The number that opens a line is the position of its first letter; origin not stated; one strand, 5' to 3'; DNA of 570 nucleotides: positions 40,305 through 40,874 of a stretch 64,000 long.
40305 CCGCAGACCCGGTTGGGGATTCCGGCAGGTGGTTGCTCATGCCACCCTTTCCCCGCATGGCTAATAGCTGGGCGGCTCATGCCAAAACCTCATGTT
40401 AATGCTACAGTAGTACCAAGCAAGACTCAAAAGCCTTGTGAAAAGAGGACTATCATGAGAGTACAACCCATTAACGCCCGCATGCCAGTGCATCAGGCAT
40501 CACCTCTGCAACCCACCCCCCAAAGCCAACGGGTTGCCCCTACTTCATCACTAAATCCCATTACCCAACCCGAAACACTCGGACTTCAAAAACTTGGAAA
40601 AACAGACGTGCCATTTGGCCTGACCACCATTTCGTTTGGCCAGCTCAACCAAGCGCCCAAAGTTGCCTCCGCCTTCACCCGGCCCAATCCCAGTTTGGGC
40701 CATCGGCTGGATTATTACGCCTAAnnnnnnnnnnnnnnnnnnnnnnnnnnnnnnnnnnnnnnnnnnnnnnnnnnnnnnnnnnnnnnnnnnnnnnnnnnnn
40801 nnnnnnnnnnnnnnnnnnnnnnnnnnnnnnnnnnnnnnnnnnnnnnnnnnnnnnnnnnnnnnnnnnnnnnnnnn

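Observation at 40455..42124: TPR-orthocaspase with a convergent, 3'-abutting small ORF and ~540 bp of upstream non-coding DNA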

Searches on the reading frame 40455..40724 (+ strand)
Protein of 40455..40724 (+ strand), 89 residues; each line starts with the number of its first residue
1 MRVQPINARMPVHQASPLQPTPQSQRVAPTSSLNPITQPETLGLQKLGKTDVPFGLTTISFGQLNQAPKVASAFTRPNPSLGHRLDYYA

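Call 3: search_protein_families(library=pfam, proteins=[window:40455-40724:+], max_evalue=0.01)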
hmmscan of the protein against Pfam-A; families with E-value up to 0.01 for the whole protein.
window:40455-40724:+ (89 aa): 0 families

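Call 28: find_homologous_proteins(query=A6, max_evalue=10)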
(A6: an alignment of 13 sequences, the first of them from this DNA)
Query A6 (13 sequences) (89 aa, profile of the alignment): 17 proteins with E <= 10 among 2954 candidates.
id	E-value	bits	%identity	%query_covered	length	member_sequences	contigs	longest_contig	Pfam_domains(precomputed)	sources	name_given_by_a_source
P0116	2.9e-23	100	53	40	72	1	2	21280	-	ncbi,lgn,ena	-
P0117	2.0e-22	97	50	40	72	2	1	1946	-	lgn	-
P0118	6.7e-21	92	46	44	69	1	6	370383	-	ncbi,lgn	-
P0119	8.6e-18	82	35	40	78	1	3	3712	-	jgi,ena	-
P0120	1.1e-17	82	53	40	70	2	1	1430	-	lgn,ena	-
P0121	1.9e-16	78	100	100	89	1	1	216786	-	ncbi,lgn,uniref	ncbi:hypothetical protein [Vampirovibrio sp.]|uniref:hypothetical protein n=1 Tax=Vampirovibrio sp. 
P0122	3.7e-16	77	31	80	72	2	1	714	-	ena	-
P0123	5.9e-16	77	48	40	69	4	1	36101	-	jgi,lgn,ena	-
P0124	4.0e-15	74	59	100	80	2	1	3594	-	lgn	-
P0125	1.0e-14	73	43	40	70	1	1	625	-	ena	-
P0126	5.2e-14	70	37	40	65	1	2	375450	-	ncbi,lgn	-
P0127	2.3e-13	68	33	88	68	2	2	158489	-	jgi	jgi:hypothetical protein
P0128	5.4e-13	67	32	64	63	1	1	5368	-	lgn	-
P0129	3.1e-10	58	41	60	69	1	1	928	-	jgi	jgi:hypothetical protein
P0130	4.6e-9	54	36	40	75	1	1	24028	-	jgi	jgi:hypothetical protein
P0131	6.8e-5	41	31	87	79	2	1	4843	-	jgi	jgi:hypothetical protein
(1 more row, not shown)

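Call 29: find_encoding_contigs(protein=P0130, flank=4000, max_places=2)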
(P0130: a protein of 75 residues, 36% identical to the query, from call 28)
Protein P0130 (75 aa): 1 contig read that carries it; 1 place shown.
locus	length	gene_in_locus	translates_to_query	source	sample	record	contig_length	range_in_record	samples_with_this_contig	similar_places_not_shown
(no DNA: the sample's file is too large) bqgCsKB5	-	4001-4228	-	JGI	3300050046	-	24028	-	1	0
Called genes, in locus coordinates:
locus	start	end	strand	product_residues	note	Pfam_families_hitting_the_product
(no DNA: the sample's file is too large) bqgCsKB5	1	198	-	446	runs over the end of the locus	PF14381:EDR1_CTR1_ARMC3_pept (faint)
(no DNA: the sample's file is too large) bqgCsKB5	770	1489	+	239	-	PF08281:Sigma70_r4_2, PF04545:Sigma70_r4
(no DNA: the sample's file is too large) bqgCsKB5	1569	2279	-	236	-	-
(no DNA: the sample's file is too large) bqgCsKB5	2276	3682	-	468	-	-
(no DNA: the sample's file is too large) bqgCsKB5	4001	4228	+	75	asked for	-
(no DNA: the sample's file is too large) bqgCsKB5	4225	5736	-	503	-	PF07719:TPR_2 (faint), PF13181:TPR_8 (faint), PF13432:TPR_16, PF13414:TPR_11 (faint), PF13431:TPR_17 (faint), PF00515:TPR_1 (weak), PF00656:Peptidase_C14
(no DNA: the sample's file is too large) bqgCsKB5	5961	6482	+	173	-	PF04239:DUF421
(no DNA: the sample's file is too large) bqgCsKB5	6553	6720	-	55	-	?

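Call 30: find_encoding_contigs(protein=P0131, flank=4000, max_places=2)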
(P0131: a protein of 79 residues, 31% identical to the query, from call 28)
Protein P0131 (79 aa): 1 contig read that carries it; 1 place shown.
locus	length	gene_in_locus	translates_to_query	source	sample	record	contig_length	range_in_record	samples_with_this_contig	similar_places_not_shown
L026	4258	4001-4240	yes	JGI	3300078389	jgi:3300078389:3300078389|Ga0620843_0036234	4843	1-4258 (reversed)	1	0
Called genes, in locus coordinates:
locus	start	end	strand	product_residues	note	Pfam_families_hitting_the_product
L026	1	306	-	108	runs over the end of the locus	PF00708:Acylphosphatase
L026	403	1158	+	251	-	PF00595:PDZ (weak), PF13180:PDZ_2, PF17820:PDZ_6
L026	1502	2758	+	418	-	PF01041:DegT_DnrJ_EryC1, PF00155:Aminotran_1_2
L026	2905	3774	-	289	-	PF13489:Methyltransf_23, PF13847:Methyltransf_31, PF08241:Methyltransf_11, PF08242:Methyltransf_12, PF13649:Methyltransf_25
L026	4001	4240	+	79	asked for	-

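Call 31: find_encoding_contigs(protein=P0128, flank=4000, max_places=2)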
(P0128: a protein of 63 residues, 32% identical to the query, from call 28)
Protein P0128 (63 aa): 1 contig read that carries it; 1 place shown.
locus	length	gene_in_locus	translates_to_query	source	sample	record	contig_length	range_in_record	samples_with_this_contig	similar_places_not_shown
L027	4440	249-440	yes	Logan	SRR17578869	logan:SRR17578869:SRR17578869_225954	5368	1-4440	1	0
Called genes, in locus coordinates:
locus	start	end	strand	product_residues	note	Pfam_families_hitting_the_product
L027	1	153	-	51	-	?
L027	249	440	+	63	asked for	-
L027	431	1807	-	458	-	PF00515:TPR_1 (faint), PF07719:TPR_2 (faint), PF13181:TPR_8 (faint), PF13371:TPR_9 (faint), PF13414:TPR_11 (faint), PF00656:Peptidase_C14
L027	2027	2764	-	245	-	-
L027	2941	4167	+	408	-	PF08240:ADH_N, PF00107:ADH_zinc_N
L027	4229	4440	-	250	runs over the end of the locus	-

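Call 34: search_protein_families(library=ncbifam, proteins=[window:40455-40724:+], max_evalue=0.001)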
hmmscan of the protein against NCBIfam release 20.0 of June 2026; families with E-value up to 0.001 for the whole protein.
window:40455-40724:+ (89 aa): 0 families

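Call 35: search_protein_families(library=padloc, proteins=[window:40455-40724:+], max_evalue=0.01)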
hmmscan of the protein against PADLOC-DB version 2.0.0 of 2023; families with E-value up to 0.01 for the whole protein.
window:40455-40724:+ (89 aa): 0 families
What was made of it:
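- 40455..40724 (+): Small conserved protein gene, 89 aa, RefSeq WP_373531143.1 'hypothetical protein'. It is intrinsically disordered. Its motifs include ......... (40614-40640) and the C-terminal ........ (40698-40721). No Pfam, NCBIfam or PADLOC hit (calls 3, 34, 35).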

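Call 70: search_protein_representatives(alignment_id=A7)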
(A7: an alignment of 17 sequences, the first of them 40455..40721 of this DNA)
Query: 17 sequences, 71 profile positions. Proteins with E-value up to 0.001 (for the whole library): 27; up to 1e-10: 15; up to 1e-30: 0. The best 27 are listed.
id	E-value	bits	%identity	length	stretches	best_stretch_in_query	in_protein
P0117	3.1e-25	104.6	-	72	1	1-71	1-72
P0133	6.1e-21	90.9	-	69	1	1-71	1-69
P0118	1.4e-20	89.7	-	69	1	1-71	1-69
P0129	2.2e-20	89.1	-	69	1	1-71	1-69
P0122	5.1e-18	81.5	-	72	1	4-71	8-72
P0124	2.3e-16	76.2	-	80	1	4-71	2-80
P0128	3.6e-16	75.6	-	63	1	1-71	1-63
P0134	2.0e-15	73.2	-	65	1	1-71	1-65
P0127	6.6e-15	71.6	-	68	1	1-71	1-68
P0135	8.7e-14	68.0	-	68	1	3-71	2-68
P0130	2.2e-13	66.7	-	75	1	3-71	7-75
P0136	2.2e-12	63.5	-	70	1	1-71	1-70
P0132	2.6e-12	63.3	-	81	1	1-71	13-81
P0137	9.4e-12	61.4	-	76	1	9-71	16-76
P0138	3.8e-11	59.5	-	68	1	7-71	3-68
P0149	5.4e-05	39.8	-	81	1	5-71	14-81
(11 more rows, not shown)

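Call 73: find_encoding_contigs(protein=P0149, flank=3000, max_places=2)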
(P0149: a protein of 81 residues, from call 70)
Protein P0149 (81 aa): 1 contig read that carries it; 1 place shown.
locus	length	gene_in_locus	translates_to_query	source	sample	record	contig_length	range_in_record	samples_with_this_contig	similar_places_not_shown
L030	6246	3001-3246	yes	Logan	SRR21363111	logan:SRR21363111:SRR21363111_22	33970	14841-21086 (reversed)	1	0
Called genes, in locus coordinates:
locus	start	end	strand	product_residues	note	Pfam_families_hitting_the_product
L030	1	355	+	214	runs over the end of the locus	-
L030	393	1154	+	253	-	PF00072:Response_reg, PF00486:Trans_reg_C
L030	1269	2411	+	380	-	PF08448:PAS_4 (faint), PF13426:PAS_9, PF00512:HisKA, PF02518:HATPase_c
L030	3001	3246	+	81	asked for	-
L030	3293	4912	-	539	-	PF00515:TPR_1 (faint), PF07719:TPR_2 (faint), PF13181:TPR_8 (faint), PF13432:TPR_16 (weak), PF13371:TPR_9 (faint), PF13414:TPR_11 (faint), PF13431:TPR_17 (faint), PF00656:Peptidase_C14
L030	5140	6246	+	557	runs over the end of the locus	-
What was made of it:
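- Searches started from the small protein return to TPR-C14 genes (calls 29, 31, 73). The family occurs nowhere except beside this caspase gene in every case where context was available (calls 29, 31, 73).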

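Call 81: predict_structure(alignment_id=A7)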
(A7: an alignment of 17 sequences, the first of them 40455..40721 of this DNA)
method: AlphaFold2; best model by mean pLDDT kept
length: 89 residues; sequences in the alignment: 17
mean_pLDDT: 58.4   pTM: 0.12
mean pLDDT of the five models: 58.4, 58.2, 55.3, 53.1, 52.5
residues with pLDDT >= 90: 0; 70-90: 1; 50-70: 75; < 50: 13
segments of 3 or more residues with pLDDT < 50: 36-38, 40-47
pLDDT, mean of each block of 10 residues (from residue 1): 63 65 55 49 48 62 61 65 59
secondary structure, 60 per line:
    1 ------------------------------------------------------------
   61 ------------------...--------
elements in order:
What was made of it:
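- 40455..40724 (+): AF2 pLDDT 58, pTM 0.12, no secondary structure (call 81).
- On Bacterial gasdermin-protease systems: The only tightly linked neighbour is an 89-aa disordered protein with no Pfam or PADLOC match (calls 3, 35, 81).
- Every family member is a stand-alone short protein (call 70) and is predicted to be disordered (call 81).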
